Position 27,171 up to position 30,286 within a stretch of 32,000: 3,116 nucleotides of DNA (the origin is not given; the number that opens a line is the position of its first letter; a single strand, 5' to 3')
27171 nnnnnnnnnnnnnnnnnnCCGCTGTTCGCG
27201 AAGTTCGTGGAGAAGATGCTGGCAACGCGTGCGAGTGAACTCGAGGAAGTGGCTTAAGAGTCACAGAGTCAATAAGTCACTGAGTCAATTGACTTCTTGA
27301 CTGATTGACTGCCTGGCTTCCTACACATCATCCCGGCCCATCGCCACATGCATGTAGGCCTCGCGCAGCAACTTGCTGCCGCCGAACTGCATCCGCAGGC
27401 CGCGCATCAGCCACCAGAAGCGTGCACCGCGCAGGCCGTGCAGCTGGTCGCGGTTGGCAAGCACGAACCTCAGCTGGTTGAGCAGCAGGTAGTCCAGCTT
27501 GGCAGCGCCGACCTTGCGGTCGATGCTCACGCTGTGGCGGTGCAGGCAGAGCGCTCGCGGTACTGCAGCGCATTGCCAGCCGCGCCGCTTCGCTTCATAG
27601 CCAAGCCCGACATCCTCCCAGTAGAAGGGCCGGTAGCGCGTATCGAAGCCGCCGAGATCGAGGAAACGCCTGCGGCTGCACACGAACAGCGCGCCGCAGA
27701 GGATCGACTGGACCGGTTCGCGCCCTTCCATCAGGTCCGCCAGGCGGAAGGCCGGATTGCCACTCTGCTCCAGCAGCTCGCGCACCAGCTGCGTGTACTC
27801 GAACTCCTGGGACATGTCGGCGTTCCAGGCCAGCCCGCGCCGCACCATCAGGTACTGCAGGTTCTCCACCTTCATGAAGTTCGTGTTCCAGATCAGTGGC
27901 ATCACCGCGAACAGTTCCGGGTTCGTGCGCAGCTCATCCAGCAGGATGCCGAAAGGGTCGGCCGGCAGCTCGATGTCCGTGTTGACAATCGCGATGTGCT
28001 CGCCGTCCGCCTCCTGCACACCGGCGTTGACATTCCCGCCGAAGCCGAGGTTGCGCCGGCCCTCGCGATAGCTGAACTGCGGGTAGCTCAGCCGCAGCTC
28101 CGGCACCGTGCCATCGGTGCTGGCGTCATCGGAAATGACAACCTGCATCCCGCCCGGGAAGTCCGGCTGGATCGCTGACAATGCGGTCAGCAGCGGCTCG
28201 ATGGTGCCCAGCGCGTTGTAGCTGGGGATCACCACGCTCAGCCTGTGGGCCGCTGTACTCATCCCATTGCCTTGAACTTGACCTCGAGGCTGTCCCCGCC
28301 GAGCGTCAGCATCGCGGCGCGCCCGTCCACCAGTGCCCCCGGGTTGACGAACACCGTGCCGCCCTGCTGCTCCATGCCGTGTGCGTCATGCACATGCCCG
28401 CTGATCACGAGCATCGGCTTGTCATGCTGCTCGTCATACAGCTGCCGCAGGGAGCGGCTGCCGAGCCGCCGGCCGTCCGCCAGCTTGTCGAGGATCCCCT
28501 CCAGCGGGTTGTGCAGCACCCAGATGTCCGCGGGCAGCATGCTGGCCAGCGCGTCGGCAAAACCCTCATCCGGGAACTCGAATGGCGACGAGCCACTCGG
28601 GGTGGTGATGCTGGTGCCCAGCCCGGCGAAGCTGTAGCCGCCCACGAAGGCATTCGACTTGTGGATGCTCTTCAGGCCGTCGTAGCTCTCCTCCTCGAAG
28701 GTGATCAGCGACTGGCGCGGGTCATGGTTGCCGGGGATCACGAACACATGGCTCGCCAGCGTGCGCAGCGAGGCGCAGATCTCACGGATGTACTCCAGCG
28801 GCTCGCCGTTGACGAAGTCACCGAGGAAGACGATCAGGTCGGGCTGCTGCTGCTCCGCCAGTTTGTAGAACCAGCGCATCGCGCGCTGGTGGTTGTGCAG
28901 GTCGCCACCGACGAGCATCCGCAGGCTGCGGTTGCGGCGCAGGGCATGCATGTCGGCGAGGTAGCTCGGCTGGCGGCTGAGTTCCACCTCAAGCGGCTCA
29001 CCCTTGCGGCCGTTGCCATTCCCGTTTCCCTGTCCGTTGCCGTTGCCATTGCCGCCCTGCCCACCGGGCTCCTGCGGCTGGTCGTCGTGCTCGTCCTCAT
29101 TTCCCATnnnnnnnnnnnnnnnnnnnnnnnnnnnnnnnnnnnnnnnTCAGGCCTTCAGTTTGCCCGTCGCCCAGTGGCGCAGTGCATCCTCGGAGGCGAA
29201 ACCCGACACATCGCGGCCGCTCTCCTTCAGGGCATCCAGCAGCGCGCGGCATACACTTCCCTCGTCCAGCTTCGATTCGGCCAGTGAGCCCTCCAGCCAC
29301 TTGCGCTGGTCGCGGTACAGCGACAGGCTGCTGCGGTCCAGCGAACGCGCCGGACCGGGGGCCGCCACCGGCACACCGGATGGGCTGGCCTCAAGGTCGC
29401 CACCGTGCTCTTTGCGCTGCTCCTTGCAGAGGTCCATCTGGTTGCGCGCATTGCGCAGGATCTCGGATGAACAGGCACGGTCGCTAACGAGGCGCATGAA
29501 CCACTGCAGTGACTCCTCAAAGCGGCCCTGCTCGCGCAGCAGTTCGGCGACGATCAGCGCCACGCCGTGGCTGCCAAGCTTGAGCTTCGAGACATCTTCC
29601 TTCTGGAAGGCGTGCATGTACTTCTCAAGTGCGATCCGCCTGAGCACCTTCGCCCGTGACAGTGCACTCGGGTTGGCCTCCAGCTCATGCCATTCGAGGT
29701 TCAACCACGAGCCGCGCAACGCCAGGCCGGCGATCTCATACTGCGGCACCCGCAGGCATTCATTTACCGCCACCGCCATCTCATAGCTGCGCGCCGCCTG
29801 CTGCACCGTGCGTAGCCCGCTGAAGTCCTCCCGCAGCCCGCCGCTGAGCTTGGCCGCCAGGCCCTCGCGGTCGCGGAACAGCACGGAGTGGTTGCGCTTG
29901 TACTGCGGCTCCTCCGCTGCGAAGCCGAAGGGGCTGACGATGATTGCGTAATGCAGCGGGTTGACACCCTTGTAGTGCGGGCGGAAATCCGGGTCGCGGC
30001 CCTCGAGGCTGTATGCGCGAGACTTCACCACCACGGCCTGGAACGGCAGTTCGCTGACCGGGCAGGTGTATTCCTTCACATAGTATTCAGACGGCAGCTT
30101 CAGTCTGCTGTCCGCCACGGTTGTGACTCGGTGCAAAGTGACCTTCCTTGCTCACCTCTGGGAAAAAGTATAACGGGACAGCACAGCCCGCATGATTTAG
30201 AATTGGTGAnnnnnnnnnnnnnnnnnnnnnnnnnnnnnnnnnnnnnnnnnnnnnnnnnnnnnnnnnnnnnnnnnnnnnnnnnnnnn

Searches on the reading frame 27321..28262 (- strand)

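Call 23: search_protein_families(library=pfam, proteins=[window:27321-28262:-], max_evalue=0.00001)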
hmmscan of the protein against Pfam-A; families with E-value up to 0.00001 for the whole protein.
window:27321-28262:- (313 aa): 2 families
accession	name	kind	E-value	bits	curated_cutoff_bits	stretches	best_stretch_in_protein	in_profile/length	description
PF00535.33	Glycos_transf_2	-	1.4e-17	64.5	23.3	1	9-122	1-114/168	Glycosyl transferase family 2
PF13641.12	Glyco_tranf_2_3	-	4.1e-10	40.5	27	1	6-243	1-213/230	Glycosyltransferase like family 2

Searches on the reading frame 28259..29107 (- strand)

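Call 23: search_protein_families(library=pfam, proteins=[window:28259-29107:-], max_evalue=0.00001)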
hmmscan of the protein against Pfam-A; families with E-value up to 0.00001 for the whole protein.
window:28259-29107:- (282 aa): 3 families
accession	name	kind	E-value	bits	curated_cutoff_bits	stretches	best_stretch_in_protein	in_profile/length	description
PF14582.11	Metallophos_3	-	1.4e-16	61.1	28.2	1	106-275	77-255/259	Metallophosphoesterase, calcineurin superfamily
PF00149.33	Metallophos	-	3.1e-16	60.8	21.5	1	63-241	2-190/191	Calcineurin-like phosphoesterase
PF12850.12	Metallophos_2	-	9.4e-16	58.6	27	1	63-263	2-139/154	Calcineurin-like phosphoesterase superfamily domain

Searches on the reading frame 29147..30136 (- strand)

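Call 23: search_protein_families(library=pfam, proteins=[window:29147-30136:-], max_evalue=0.00001)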
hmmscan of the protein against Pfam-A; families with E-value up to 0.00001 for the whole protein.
window:29147-30136:- (329 aa): 1 family
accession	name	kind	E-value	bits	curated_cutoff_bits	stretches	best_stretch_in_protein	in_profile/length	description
PF09986.15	DUF2225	-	4.1e-27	95.7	21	1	18-236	1-213/214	Uncharacterized protein conserved in bacteria (DUF2225)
